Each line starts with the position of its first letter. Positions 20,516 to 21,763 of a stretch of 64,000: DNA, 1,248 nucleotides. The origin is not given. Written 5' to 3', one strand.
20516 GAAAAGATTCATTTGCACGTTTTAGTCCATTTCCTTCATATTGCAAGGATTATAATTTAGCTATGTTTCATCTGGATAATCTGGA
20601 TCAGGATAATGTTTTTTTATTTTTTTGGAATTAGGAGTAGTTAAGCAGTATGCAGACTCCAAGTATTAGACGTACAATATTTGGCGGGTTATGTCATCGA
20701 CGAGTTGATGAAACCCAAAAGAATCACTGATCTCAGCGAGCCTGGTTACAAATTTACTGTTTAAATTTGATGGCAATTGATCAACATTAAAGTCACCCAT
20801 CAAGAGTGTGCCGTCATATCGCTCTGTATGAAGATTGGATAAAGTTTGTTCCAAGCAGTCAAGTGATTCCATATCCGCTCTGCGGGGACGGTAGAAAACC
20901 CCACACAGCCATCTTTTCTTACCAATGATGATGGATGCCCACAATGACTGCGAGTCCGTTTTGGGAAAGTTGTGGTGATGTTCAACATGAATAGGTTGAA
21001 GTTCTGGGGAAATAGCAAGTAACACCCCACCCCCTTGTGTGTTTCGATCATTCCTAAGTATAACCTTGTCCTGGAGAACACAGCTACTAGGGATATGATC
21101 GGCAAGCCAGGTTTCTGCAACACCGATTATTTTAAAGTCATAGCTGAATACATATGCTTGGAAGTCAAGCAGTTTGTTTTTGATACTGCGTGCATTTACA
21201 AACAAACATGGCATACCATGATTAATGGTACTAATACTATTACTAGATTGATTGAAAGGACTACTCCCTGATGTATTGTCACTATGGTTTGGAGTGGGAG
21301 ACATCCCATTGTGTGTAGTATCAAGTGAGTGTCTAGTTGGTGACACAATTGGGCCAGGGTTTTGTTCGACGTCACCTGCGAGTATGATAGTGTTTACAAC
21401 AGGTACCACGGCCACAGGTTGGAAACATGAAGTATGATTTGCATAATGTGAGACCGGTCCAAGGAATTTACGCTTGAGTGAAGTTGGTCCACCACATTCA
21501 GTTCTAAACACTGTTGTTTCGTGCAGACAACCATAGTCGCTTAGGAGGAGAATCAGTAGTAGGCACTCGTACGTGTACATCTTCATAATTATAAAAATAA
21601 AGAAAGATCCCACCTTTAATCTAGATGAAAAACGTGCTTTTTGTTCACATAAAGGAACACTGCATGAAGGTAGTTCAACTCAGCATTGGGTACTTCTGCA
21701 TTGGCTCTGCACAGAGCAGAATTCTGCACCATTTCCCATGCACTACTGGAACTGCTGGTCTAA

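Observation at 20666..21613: LINE fragment with a canonical 2A-like motif upstream of its endonuclease domain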

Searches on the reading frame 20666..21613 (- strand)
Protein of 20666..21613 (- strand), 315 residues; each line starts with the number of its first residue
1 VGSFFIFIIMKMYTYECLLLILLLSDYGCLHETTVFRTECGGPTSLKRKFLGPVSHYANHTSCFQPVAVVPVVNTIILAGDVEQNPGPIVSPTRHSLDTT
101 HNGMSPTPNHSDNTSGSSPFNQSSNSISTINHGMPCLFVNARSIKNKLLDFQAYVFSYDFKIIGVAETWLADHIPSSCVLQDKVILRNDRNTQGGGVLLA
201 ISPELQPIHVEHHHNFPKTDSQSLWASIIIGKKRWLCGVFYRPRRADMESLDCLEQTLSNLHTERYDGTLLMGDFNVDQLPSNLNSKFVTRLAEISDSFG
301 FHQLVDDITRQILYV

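Call 3: search_protein_families(library=pfam, proteins=[window:20666-21613:-], max_evalue=1)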
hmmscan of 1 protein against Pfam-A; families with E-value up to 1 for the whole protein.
window:20666-21613:- (315 aa): 2 families
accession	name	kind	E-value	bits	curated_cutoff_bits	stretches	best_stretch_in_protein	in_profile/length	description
PF14529.12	Exo_endo_phos_2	-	0.058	13.7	27.4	1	240-284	6-48/117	Endonuclease-reverse transcriptase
PF15060.11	PPDFL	-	0.088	13.5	27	1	209-234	39-64/110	Differentiation and proliferation regulator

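Call 5: find_homologous_proteins(query=window:20666-21613:-, max_evalue=0.001)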
Query window:20666-21613:- (315 aa): 5 proteins with E <= 0.001 among 1003 candidates.
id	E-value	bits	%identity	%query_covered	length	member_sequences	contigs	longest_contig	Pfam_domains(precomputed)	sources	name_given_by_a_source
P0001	8.4e-104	366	67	83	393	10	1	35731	PF14529.13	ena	-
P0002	3.9e-95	337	65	83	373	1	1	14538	PF14529.13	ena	-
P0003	6.7e-68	248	49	82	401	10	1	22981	PF14529.13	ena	-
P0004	1.2e-49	188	48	65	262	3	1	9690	-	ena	-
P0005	4.6e-37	146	75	30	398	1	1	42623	PF14529.13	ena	-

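Call 10: find_encoding_contigs(protein=P0001, flank=10000, max_places=4)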
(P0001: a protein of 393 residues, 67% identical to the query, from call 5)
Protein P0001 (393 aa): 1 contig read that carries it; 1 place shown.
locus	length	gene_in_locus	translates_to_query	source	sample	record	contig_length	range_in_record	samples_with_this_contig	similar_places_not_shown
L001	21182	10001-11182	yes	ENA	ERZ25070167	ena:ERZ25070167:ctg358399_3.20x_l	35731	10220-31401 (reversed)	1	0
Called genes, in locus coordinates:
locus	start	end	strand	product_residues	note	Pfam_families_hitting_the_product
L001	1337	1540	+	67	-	-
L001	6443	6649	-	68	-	-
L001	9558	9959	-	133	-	-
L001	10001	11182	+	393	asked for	PF14529:Exo_endo_phos_2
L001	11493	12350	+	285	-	PF00078:RVT_1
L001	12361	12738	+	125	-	-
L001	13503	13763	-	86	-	-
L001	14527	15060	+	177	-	-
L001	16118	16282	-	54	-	-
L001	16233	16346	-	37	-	-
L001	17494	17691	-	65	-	-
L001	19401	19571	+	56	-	-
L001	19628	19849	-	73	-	-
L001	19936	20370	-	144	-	-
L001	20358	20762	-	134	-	-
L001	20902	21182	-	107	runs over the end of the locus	-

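Call 11: find_encoding_contigs(protein=P0003, flank=10000, max_places=4)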
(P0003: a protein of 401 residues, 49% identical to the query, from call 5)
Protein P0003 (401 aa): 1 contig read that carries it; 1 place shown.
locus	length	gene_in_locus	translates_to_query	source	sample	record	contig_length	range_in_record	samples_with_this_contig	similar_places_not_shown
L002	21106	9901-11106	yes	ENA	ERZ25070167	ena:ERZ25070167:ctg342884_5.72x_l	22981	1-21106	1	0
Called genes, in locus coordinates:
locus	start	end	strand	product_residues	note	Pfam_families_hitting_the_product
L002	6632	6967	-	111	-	-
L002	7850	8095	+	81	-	-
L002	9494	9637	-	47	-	-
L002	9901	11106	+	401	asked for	PF14529:Exo_endo_phos_2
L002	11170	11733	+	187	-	-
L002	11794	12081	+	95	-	-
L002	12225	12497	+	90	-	-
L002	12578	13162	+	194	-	-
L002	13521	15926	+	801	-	PF03372:Exo_endo_phos, PF00078:RVT_1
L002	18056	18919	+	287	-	PF00078:RVT_1 (weak)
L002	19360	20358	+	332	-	PF00078:RVT_1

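Call 32: find_encoding_contigs(protein=window:20666-21586:-, flank=3000, max_places=6)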
Protein window:20666-21586:- (306 aa): no gene with exactly this product is on record in the collection.

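Call 33: search_protein_representatives(alignment_id=A1)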
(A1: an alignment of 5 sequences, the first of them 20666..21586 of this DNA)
Query: 5 sequences, 368 profile positions. Proteins with E-value up to 0.001 (for the whole library): 11535; up to 1e-10: 2273; up to 1e-30: 13. The best 150 are listed.
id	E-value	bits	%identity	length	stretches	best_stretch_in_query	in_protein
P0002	1.3e-200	682.6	-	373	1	1-368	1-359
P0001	8.6e-194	660.2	-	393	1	42-368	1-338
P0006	1.0e-88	314.4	-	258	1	163-344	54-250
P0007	4.8e-80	285.9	-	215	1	1-182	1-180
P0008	3.3e-54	200.8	-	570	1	97-366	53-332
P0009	5.2e-40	154.2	-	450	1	43-335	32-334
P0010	5.7e-40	154.0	-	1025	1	10-358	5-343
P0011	9.5e-39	150.0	-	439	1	148-359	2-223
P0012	1.4e-35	139.5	-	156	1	263-366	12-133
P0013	1.9e-35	139.2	-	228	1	93-264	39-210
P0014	3.5e-32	128.4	-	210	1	268-368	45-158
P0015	3.9e-32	128.2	-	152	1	126-266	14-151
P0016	5.5e-32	127.7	-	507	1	52-362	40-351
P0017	1.1e-30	123.5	-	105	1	237-336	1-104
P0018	1.2e-29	120.0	-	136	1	244-329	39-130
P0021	8.0e-29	117.3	-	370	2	124-336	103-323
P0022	3.9e-28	115.1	-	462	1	40-307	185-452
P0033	4.9e-27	111.4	-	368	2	93-299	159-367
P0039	1.8e-26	109.6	-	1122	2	101-354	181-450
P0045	5.3e-25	104.7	-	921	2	122-363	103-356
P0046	9.8e-25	103.9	-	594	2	108-358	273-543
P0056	6.6e-24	101.1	-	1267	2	90-353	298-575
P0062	9.5e-24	100.6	-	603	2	96-339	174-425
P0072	4.7e-23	98.4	-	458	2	118-336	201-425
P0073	5.0e-23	98.2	-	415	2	106-336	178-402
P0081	1.0e-22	97.2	-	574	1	14-358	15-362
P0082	1.1e-22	97.2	-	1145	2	113-357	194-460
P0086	1.6e-22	96.6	-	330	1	120-332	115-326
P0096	4.9e-22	95.0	-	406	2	105-300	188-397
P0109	1.0e-21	93.9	-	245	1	38-240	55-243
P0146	9.4e-21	90.8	-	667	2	128-347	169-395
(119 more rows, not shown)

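Call 35: list_cluster_members(proteins=[P0010, P0009, P0016, P0008, P0039, P0056, P0082, P0045, P0146, P0022])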
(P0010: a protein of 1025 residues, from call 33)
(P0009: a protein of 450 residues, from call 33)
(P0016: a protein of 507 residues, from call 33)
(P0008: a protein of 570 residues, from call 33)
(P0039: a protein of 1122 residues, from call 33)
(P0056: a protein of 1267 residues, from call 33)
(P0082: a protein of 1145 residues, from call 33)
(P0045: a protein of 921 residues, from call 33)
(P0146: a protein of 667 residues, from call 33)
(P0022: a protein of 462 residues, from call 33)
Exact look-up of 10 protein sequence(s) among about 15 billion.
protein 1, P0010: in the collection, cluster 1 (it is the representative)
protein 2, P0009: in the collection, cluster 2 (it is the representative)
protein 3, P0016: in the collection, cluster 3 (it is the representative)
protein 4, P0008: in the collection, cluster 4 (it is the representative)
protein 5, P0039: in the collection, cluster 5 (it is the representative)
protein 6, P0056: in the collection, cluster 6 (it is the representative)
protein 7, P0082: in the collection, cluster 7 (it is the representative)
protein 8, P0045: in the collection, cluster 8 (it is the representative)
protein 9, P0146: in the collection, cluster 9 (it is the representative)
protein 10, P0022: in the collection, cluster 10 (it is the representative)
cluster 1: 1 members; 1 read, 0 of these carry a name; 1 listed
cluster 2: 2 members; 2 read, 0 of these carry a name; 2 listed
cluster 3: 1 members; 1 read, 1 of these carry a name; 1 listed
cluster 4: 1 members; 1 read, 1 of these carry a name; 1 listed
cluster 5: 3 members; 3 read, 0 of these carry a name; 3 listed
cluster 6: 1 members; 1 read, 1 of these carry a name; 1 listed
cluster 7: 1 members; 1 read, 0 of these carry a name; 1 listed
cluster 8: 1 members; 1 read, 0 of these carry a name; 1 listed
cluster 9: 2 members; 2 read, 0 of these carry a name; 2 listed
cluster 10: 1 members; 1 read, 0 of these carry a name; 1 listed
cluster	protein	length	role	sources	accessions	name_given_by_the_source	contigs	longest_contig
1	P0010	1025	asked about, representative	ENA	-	-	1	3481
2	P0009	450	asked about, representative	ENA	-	-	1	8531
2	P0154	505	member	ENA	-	-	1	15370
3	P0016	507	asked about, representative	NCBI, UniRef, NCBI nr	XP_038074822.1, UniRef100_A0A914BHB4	uncharacterized protein LOC119742729 [Patiria miniata] | Endonuclease/exonuclease/phosphatase domain-containing protein n=1 Tax=Patiria miniata ...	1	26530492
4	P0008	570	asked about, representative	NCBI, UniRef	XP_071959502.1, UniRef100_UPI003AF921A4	uncharacterized protein [Antedon mediterranea] | uncharacterized protein n=1 Tax=Antedon mediterranea TaxID=105859 RepID=UPI003AF921A4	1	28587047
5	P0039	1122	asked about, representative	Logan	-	-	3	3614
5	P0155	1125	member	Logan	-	-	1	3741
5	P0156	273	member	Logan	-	-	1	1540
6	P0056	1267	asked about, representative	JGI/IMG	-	Reverse transcriptase (RNA-dependent DNA polymerase)/Endonuclease-reverse ...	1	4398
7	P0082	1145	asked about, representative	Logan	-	-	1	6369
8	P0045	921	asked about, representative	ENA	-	-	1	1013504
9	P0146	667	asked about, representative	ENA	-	-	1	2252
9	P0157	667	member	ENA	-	-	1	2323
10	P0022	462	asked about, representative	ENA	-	-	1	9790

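Call 46: search_protein_families(library=pfam, proteins=[P0010, P0039, P0056, P0082, P0045, P0016, P0008, P0001], max_evalue=0.01)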
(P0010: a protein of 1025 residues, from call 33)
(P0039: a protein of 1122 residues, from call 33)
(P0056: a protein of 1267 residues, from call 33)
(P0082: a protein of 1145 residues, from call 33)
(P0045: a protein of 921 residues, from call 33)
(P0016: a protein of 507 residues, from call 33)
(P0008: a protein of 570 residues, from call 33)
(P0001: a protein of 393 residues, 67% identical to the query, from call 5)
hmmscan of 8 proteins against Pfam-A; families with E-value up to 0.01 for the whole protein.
P0010 (1025 aa): 3 families
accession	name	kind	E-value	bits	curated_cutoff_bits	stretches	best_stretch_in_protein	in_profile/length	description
PF00078.32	RVT_1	-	2.1e-35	122.7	29.6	1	590-829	6-203/205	Reverse transcriptase (RNA-dependent DNA polymerase)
PF14529.12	Exo_endo_phos_2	-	3.8e-10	40.1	27.4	1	198-308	4-116/117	Endonuclease-reverse transcriptase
PF03372.29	Exo_endo_phos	-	0.00024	21.4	24.5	1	99-305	3-225/225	Endonuclease/Exonuclease/phosphatase family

P0039 (1122 aa): 4 families
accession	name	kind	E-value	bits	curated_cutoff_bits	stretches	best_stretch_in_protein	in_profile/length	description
PF00078.32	RVT_1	-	2.4e-33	116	29.6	1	697-942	5-205/205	Reverse transcriptase (RNA-dependent DNA polymerase)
PF03372.29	Exo_endo_phos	-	5.8e-11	43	24.5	1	205-417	1-225/225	Endonuclease/Exonuclease/phosphatase family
PF14529.12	Exo_endo_phos_2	-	3.5e-08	33.8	27.4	1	304-420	2-116/117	Endonuclease-reverse transcriptase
PF00628.35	PHD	-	0.0073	16.7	24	0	116-166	1-47/47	PHD-finger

P0056 (1267 aa): 4 families
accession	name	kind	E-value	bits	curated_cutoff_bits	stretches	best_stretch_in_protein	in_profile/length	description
PF00078.32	RVT_1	-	2.1e-36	126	29.6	1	830-1074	2-205/205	Reverse transcriptase (RNA-dependent DNA polymerase)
PF03372.29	Exo_endo_phos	-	1.9e-08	34.8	24.5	1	332-543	1-225/225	Endonuclease/Exonuclease/phosphatase family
PF14529.12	Exo_endo_phos_2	-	3.4e-08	33.8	27.4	1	430-546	1-116/117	Endonuclease-reverse transcriptase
PF00628.35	PHD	-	1.4e-06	28.7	24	1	217-266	1-47/47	PHD-finger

P0082 (1145 aa): 5 families
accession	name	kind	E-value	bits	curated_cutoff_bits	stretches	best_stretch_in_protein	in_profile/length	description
PF00078.32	RVT_1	-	4.3e-36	125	29.6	1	706-951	5-205/205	Reverse transcriptase (RNA-dependent DNA polymerase)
PF14529.12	Exo_endo_phos_2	-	1.4e-11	44.7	27.4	1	311-427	2-116/117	Endonuclease-reverse transcriptase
PF03372.29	Exo_endo_phos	-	3.1e-10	40.6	24.5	1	207-424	1-225/225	Endonuclease/Exonuclease/phosphatase family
PF00628.35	PHD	-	0.00058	20.3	24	1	120-171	1-47/47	PHD-finger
PF16866.11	PHD_4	-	0.003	17.9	30.6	1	115-171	2-64/65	PHD-finger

P0045 (921 aa): 3 families
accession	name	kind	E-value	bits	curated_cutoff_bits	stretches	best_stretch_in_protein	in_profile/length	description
PF00078.32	RVT_1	-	5.1e-37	128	29.6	1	594-840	2-205/205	Reverse transcriptase (RNA-dependent DNA polymerase)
PF03372.29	Exo_endo_phos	-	1.5e-09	38.3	24.5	1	109-305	3-214/225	Endonuclease/Exonuclease/phosphatase family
PF14529.12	Exo_endo_phos_2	-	6.7e-07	29.6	27.4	1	209-316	6-116/117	Endonuclease-reverse transcriptase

P0016 (507 aa): 2 families
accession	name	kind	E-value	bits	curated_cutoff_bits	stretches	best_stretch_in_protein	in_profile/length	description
PF14529.12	Exo_endo_phos_2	-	1.7e-11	44.4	27.4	1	200-322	2-116/117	Endonuclease-reverse transcriptase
PF03372.29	Exo_endo_phos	-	0.00026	21.3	24.5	1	95-319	11-225/225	Endonuclease/Exonuclease/phosphatase family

P0008 (570 aa): 2 families
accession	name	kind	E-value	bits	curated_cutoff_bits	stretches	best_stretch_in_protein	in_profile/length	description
PF03372.29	Exo_endo_phos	-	5.5e-05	23.5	24.5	1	82-287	3-225/225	Endonuclease/Exonuclease/phosphatase family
PF14529.12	Exo_endo_phos_2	-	0.00024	21.4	27.4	1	183-290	6-116/117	Endonuclease-reverse transcriptase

P0001 (393 aa): 1 family
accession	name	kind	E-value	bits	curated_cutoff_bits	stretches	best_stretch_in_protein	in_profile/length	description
PF14529.12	Exo_endo_phos_2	-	1.6e-09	38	27.4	1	188-293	6-116/117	Endonuclease-reverse transcriptase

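Call 51: search_solved_structures(query=A1, max_evalue=0.01, show_alignments=1)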
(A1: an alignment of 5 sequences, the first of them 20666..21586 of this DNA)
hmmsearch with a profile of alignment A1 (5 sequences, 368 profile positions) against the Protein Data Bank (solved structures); distinct sequences matched with E-value up to 0.01: 0.

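Call 54: list_cluster_members(proteins=[P0021, P0033, P0046, P0062, P0072, P0073, P0081, P0086, P0096, P0109])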
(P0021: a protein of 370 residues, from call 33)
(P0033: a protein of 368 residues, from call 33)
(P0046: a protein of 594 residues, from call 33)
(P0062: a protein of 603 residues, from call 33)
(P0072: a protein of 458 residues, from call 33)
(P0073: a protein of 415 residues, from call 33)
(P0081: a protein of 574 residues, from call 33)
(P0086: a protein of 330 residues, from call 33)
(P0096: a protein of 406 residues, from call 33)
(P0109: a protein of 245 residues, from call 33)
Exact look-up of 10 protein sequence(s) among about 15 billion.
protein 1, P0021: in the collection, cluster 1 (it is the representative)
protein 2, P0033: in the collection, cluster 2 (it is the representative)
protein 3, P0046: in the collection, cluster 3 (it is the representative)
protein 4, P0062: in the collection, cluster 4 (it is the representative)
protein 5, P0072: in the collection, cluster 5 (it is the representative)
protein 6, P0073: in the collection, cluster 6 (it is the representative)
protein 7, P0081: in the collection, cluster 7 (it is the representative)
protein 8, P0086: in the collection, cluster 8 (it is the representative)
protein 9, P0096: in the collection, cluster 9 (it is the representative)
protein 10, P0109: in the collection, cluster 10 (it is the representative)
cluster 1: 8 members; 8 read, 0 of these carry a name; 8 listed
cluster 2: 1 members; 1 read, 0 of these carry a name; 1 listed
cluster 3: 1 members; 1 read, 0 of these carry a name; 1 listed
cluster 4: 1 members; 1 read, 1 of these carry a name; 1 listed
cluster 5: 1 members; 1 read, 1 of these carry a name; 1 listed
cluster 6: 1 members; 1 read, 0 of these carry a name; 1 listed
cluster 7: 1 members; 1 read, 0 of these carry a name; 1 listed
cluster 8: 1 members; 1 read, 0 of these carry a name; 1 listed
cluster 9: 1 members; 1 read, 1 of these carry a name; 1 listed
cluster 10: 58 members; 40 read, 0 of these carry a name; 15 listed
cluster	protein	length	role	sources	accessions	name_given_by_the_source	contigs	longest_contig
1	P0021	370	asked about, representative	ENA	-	-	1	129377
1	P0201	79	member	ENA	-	-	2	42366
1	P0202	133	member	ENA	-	-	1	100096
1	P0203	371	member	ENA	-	-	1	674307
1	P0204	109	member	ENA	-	-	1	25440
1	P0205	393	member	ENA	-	-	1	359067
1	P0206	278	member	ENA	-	-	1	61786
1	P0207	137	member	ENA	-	-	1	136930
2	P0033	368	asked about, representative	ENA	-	-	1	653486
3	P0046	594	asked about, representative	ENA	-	-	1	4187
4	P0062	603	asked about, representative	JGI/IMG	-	hypothetical protein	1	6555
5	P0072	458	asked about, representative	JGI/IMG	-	exonuclease III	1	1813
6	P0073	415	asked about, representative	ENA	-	-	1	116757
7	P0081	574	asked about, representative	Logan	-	-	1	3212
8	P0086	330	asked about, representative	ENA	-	-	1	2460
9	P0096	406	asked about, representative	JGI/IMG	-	hypothetical protein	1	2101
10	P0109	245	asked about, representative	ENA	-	-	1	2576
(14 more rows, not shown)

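Call 57: predict_structure(alignment_id=A1)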
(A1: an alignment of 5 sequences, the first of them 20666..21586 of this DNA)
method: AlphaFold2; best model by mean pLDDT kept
length: 306 residues; sequences in the alignment: 5
mean_pLDDT: 37.7   pTM: 0.34
mean pLDDT of the five models: 37.7, 35.2, 35.1, 34.0, 29.3
residues with pLDDT >= 90: 0; 70-90: 3; 50-70: 77; < 50: 226
segments of 3 or more residues with pLDDT < 50: 1-201, 267-272, 293-306
pLDDT, mean of each block of 10 residues (from residue 1): 43 36 24 23 22 22 25 23 24 28 26 23 30 32 31 32 28 29 32 41 55 56 54 58 69 59 48 58 67 38 29
secondary structure, 60 per line:
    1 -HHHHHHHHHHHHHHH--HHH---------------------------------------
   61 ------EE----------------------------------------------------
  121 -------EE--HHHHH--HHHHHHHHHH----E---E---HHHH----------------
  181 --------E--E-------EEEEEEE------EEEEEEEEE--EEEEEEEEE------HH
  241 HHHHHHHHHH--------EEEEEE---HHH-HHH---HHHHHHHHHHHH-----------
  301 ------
elements in order: H2-16 H132-136 H139-148 H161-164 E200-206 E213-221 E224-232 H239-250 E259-264 H278-289

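Call 60: find_encoding_contigs(protein=P0002, flank=6000, max_places=3)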
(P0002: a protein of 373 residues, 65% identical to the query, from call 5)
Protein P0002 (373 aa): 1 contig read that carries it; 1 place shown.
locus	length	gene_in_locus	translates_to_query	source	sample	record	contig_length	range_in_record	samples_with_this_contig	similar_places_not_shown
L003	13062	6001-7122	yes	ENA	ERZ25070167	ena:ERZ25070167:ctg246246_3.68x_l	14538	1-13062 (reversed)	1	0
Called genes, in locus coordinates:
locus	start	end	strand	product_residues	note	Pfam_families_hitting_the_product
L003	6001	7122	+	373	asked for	PF14529:Exo_endo_phos_2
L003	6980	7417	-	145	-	-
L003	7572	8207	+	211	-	PF00078:RVT_1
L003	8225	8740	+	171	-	PF00078:RVT_1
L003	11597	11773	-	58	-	-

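Call 61: find_encoding_contigs(protein=P0010, flank=4000, max_places=3)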
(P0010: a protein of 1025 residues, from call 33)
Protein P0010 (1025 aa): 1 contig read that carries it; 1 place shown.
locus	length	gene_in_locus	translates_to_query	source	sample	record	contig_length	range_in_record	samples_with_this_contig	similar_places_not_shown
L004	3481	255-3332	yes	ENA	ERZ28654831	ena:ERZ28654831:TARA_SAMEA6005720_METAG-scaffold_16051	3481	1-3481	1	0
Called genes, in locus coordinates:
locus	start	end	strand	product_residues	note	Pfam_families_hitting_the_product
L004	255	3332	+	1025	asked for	PF14529:Exo_endo_phos_2, PF28493:fs1K10_C (weak), PF00078:RVT_1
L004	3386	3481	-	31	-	?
